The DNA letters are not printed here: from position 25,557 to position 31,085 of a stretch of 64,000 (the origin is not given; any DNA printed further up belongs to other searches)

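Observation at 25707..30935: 1742-aa protein: single AAA+ module (Walker A near aa 1265) embedded in ~1100 aa N-terminal and ~350 aa C-terminal unassigned, coiled-coil-rich sequence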

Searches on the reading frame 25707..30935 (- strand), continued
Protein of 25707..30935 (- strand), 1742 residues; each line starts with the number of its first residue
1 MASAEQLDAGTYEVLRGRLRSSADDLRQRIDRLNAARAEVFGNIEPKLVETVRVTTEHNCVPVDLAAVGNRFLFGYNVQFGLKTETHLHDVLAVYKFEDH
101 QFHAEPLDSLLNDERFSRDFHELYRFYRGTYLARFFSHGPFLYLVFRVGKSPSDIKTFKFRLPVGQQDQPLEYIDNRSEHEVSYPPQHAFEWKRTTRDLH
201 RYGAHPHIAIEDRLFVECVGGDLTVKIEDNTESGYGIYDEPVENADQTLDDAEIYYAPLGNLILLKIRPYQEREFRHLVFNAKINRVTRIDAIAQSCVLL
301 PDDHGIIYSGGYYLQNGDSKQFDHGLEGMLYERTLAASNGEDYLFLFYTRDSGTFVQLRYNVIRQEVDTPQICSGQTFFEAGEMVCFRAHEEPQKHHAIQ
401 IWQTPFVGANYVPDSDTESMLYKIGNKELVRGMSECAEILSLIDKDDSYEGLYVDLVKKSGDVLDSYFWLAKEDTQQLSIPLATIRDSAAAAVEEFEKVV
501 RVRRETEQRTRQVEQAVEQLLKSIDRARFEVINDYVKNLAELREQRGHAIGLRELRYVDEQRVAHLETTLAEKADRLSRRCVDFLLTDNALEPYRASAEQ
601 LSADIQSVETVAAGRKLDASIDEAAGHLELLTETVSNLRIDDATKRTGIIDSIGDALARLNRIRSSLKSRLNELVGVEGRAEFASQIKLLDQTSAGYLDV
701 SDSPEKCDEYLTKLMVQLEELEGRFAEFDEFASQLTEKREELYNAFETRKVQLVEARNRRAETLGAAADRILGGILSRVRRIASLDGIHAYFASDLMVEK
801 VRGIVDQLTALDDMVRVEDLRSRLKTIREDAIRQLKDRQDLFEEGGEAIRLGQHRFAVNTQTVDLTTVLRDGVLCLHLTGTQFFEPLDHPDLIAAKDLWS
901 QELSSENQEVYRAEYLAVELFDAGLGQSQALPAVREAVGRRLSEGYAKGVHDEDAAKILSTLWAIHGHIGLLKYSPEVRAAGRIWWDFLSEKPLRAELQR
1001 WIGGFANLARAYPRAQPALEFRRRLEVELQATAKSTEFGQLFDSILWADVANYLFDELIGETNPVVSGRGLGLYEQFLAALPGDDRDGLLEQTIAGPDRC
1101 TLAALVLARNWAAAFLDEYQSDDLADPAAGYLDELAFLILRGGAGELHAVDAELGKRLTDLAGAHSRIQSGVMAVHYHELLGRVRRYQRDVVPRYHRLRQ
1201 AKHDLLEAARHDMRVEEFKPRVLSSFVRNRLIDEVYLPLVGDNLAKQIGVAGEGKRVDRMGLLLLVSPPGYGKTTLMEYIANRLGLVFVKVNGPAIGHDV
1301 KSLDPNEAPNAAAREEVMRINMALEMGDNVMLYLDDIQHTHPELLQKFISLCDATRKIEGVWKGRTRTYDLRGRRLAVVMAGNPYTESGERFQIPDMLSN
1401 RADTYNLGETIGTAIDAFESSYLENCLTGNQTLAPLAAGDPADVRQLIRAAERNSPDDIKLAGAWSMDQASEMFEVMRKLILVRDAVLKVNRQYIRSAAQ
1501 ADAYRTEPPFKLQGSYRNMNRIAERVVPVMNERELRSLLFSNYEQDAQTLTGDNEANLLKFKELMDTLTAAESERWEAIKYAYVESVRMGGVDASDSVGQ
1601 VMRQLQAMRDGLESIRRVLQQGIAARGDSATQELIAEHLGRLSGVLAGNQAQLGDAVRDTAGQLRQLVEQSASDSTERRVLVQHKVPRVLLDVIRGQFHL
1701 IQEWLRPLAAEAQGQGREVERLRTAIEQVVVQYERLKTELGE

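Call 15: find_related_loci(query=window:25707-30935:-, collection=genome_contigs, flank=8000)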
Query window:25707-30935:- (1742 aa) in genome_contigs; peptide patterns used: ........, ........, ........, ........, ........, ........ (x = any residue, [..] = any of these).
93 stretches matched a pattern; 15 encode a relative of the query (tblastn E <= 1e-3); 15 distinct loci.
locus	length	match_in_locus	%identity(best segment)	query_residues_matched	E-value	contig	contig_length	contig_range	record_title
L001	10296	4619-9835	64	1-1740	0e+0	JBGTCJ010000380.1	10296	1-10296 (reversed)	MAG: Pirellulaceae bacterium isolate JTS-RE117 k141_9701815, whole genome shotgun sequence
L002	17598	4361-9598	63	1-1740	0e+0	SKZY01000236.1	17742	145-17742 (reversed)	MAG: Planctomycetaceae bacterium isolate CSSed162cmB_366 CSSed16-2cmB-7891, whole genome shotgun sequence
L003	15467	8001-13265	62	1-1740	0e+0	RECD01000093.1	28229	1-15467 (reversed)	MAG: Planctomycetaceae bacterium isolate DLM2.Bin10 NODE_1862_length_28229_cov_31.8885, whole genome shotgun sequence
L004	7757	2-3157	95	691-1742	0e+0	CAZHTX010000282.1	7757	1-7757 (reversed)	MAG TPA_asm: uncultured Pirellulaceae bacterium isolate binchicken_co13_93 genome assembly, contig: NODE_15675_length_77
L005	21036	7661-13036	53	2-1740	0e+0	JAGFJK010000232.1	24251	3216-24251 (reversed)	MAG: Pirellulaceae bacterium isolate mag.21 k127_1539739, whole genome shotgun sequence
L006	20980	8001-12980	45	2-1667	0e+0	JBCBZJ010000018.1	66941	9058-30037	MAG: Verrucomicrobiota bacterium isolate P01_A01_bin.112 k141_1254813_length_66941_cov_17.7769, whole genome shotgun seq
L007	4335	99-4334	54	2-1388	0e+0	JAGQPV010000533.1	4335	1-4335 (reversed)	MAG: Planctomycetaceae bacterium isolate HKST-UBA49 NODE_534_length_4335_cov_2.354627, whole genome shotgun sequence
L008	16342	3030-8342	47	3-1736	0e+0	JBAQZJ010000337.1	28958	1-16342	MAG: Planctomycetaceae bacterium isolate MFD10706_ilm_asm_bin16 k127_13208, whole genome shotgun sequence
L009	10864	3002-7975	48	6-1626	0e+0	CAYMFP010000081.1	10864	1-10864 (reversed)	MAG TPA_asm: uncultured Phycisphaeraceae bacterium isolate SRP268622_co1_111 genome assembly, contig: NODE_14411_length_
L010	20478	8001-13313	47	2-1736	0e+0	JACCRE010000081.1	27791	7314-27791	MAG: Planctomycetaceae bacterium isolate MGR_bin14 SD2897-2912_k127_5632149, whole genome shotgun sequence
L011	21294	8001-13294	50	4-1736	0e+0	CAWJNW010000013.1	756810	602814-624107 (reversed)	MAG: uncultured Planctomycetaceae bacterium isolate MFD02840.bin.2.1 genome assembly, contig: contig_4348, whole genome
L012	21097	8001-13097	45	2-1732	0e+0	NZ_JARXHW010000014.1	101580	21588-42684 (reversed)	Thalassobacterium maritimum strain SDUM461003 scaffold_14_length=101581, whole genome shotgun sequence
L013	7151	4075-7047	44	7-992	0e+0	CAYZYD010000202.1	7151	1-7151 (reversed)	MAG TPA_asm: uncultured Planctomycetia bacterium isolate SRP128890_co1_207 genome assembly, contig: NODE_14442_length_71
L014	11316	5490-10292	43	7-1619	0e+0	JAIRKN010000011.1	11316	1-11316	MAG: Tannerella sp. isolate Cc175_bin118 k119_1152143, whole genome shotgun sequence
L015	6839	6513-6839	98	1-109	2e-60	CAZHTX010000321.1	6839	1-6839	MAG TPA_asm: uncultured Pirellulaceae bacterium isolate binchicken_co13_93 genome assembly, contig: NODE_18668_length_68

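Call 61: search_dna_similar(query=window:25707-30935:-, collection=plasmids, mode=protein, max_rows=25)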
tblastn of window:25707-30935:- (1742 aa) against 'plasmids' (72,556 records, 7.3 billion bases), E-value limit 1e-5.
Records with a match: 13; places in all: 13; records where one place covers at least 80% of the query: 13.
Best place of each record, by identity: <60% 13.
By first word of the organism name: Streptomyces 3; Deinococcus 2; Proteus 2; Hymenobacter 1; Nonomuraea 1; Pseudomonas 1; Halomonas 1; Photobacterium 1; Vibrio 1.
By predicted mobility (MOB-suite, as given by PLSDB): non-mobilizable 10; mobilizable 3.
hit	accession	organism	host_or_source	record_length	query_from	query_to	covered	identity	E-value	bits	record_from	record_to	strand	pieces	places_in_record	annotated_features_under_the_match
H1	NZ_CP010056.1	Hymenobacter sp. DG25B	single cell,soil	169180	1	1621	93%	48.2%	0e+0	1503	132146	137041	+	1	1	DNA repair ATPase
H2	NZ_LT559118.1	Nonomuraea gerenzanensis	-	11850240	6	1593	91%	45.2%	0e+0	1215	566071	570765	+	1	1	none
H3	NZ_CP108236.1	Streptomyces sp. NBC_00080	-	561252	7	1626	93%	42.2%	0e+0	1150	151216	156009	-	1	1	DNA repair ATPase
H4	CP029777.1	Deinococcus actinosclerus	mixed culture,wastewater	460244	10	1615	84%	43.0%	4e-177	1067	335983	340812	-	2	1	DNA repair protein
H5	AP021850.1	Deinococcus grandis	-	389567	10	1615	84%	42.7%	2e-177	1079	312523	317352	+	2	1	hypothetical protein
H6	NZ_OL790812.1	Proteus mirabilis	-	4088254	9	1616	83%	43.3%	0e+0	1193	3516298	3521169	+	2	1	none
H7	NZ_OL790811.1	Proteus mirabilis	-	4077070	9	1616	83%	43.3%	0e+0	1193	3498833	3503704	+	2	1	none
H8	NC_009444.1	Pseudomonas fluorescens SBW25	-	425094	8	1653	85%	41.7%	0e+0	1146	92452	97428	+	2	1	DNA repair ATPase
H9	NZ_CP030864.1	Streptomyces globosus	cell culture,environment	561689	3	1583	87%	40.3%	8e-168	951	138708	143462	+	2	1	DNA repair ATPase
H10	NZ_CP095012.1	Streptomyces sp. 2P-4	cell culture,mudflats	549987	3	1583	87%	40.0%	6e-167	950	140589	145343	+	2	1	DNA repair ATPase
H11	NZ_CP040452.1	Halomonas sp. PA16-9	-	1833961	2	1612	92%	37.3%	0e+0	1052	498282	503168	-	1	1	none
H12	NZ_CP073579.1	Photobacterium sp. GJ3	-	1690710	8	1605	83%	40.3%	0e+0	1112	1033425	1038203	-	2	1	record has no annotation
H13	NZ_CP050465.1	Vibrio campbellii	single cell,seawater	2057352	8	1622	83%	39.5%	0e+0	1114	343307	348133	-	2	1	none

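Call 62: get_annotated_region(hit=H8, flank=7000)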
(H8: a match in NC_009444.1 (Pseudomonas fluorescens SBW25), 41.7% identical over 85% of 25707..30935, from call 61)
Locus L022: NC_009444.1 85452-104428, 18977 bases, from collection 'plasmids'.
description: Pseudomonas fluorescens SBW25 plasmid pQBR103, complete sequence
organism: Pseudomonas fluorescens SBW25 (NCBI taxid 216595)
taxonomy: Bacteria; Pseudomonadota; Gammaproteobacteria; Pseudomonadales; Pseudomonadaceae; Pseudomonas; Pseudomonas fluorescens; Pseudomonas fluorescens SBW25
host: -; source: -; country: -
typing (MOB-suite, as given by PLSDB): non-mobilizable; replicon rep_cluster_1081; mating-pair formation MPF_I
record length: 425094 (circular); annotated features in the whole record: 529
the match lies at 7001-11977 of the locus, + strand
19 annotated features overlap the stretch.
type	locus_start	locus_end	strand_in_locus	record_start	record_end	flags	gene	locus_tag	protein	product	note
CDS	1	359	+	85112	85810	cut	-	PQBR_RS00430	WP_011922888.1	PspA/IM30 family protein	-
CDS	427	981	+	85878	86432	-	-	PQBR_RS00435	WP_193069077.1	rhomboid family intramembrane serine protease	-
CDS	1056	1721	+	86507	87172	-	-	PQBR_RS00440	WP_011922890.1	DUF2491 family protein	-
CDS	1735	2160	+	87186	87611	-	-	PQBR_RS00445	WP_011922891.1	DUF350 domain-containing protein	-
CDS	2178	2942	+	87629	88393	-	-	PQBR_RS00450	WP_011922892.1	DUF1190 domain-containing protein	-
CDS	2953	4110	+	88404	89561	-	-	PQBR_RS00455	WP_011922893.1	glutathionylspermidine synthase family protein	-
CDS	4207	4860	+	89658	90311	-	-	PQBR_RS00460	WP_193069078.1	hypothetical protein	-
CDS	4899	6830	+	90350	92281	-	-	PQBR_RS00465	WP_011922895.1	SPFH domain-containing protein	-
CDS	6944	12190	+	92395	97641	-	-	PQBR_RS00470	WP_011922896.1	DNA repair ATPase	-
CDS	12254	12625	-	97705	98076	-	-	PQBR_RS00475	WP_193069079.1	histone-like nucleoid-structuring protein, MvaT/MvaU family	GO:0071824 - protein-DNA complex organization [Evidence IEA]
CDS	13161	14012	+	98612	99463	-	-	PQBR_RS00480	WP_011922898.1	hypothetical protein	-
CDS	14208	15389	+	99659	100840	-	-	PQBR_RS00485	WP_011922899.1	C2H2-type zinc finger protein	-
CDS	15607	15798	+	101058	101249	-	-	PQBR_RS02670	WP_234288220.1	hypothetical protein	-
CDS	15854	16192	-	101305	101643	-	-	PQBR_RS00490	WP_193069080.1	hypothetical protein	-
CDS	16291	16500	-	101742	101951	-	-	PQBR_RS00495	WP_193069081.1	hypothetical protein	-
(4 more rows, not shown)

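Call 63: get_annotated_region(hit=H3, flank=7000)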
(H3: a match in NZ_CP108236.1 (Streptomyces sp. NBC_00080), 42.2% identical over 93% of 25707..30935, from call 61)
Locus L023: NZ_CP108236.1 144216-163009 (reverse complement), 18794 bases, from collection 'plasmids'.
description: Streptomyces sp. NBC_00080 plasmid unnamed1, complete sequence
organism: Streptomyces sp. NBC_00080 (NCBI taxid 2975645)
taxonomy: Bacteria; Actinomycetota; Actinomycetes; Kitasatosporales; Streptomycetaceae; Streptomyces; Streptomyces sp. NBC 00080
host: -; source: -; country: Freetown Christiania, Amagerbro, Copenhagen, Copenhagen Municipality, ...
typing (MOB-suite, as given by PLSDB): non-mobilizable; replicon rep_cluster_43
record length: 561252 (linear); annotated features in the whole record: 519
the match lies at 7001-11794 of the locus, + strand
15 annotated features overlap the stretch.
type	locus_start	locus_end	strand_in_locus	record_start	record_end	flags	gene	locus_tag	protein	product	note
CDS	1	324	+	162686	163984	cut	-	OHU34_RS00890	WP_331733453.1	ArsB/NhaD family transporter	-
CDS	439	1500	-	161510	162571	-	-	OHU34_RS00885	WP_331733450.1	helix-turn-helix domain-containing protein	-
CDS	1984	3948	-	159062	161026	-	-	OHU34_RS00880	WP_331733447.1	NAD-binding protein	GO:0006813 - potassium ion transport [Evidence IEA]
CDS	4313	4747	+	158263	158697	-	-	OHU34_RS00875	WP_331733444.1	hypothetical protein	-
CDS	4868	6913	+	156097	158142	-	-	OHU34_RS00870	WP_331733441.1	flotillin family protein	-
CDS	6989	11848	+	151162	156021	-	-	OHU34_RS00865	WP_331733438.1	DNA repair ATPase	-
CDS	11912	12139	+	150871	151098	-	-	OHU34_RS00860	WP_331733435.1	hypothetical protein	-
CDS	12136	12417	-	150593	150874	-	-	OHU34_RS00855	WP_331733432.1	hypothetical protein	-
CDS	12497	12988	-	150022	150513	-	-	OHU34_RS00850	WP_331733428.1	CBS domain-containing protein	-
CDS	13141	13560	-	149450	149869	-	-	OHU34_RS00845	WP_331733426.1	hypothetical protein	-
CDS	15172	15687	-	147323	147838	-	-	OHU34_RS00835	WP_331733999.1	hypothetical protein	-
CDS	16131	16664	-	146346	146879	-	-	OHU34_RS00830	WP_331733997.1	TerD family protein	-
CDS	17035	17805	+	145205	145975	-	-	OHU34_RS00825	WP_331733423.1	hypothetical protein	-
CDS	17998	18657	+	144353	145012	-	-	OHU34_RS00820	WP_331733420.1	superoxide dismutase family protein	-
CDS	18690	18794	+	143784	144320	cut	-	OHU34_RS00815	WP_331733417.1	copper resistance protein CopC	-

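Call 64: get_annotated_region(hit=H4, flank=7000)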
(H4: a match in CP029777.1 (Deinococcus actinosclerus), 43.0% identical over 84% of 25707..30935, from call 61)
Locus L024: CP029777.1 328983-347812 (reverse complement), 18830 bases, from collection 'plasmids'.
description: Deinococcus actinosclerus strain SJTR plasmid unnamed3, complete sequence
organism: Deinococcus actinosclerus (NCBI taxid 1768108)
taxonomy: Bacteria; Deinococcota; Deinococci; Deinococcales; Deinococcaceae; Deinococcus; Deinococcus actinosclerus
host: -; source: mixed culture,wastewater; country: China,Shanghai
typing (MOB-suite, as given by PLSDB): non-mobilizable
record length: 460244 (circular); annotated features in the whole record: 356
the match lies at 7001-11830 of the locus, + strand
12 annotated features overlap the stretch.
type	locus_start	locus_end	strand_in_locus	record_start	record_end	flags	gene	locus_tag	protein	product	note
CDS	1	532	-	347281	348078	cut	modB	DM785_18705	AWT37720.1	molybdate ABC transporter permease subunit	-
CDS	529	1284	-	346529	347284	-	modA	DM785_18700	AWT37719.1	molybdate ABC transporter substrate-binding protein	-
CDS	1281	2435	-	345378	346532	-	-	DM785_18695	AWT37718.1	XRE family transcriptional regulator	-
CDS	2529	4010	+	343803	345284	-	-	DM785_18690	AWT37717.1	GGDEF domain-containing protein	-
CDS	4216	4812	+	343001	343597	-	-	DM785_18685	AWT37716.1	hypothetical protein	-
CDS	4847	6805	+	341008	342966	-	-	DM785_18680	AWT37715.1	hypothetical protein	-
CDS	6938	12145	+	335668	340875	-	-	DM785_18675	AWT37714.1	DNA repair protein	-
CDS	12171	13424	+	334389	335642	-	-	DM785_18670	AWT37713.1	glycerate kinase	-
CDS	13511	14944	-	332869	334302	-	-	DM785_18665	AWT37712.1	guanine permease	-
CDS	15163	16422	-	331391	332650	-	-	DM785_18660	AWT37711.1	transcriptional regulator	-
CDS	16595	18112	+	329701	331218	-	hpaE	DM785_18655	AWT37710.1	5-carboxymethyl-2-hydroxymuconate semialdehyde dehydrogenase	-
CDS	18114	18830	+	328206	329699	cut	hpaB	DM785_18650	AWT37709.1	4-hydroxyphenylacetate 3-monooxygenase, oxygenase component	-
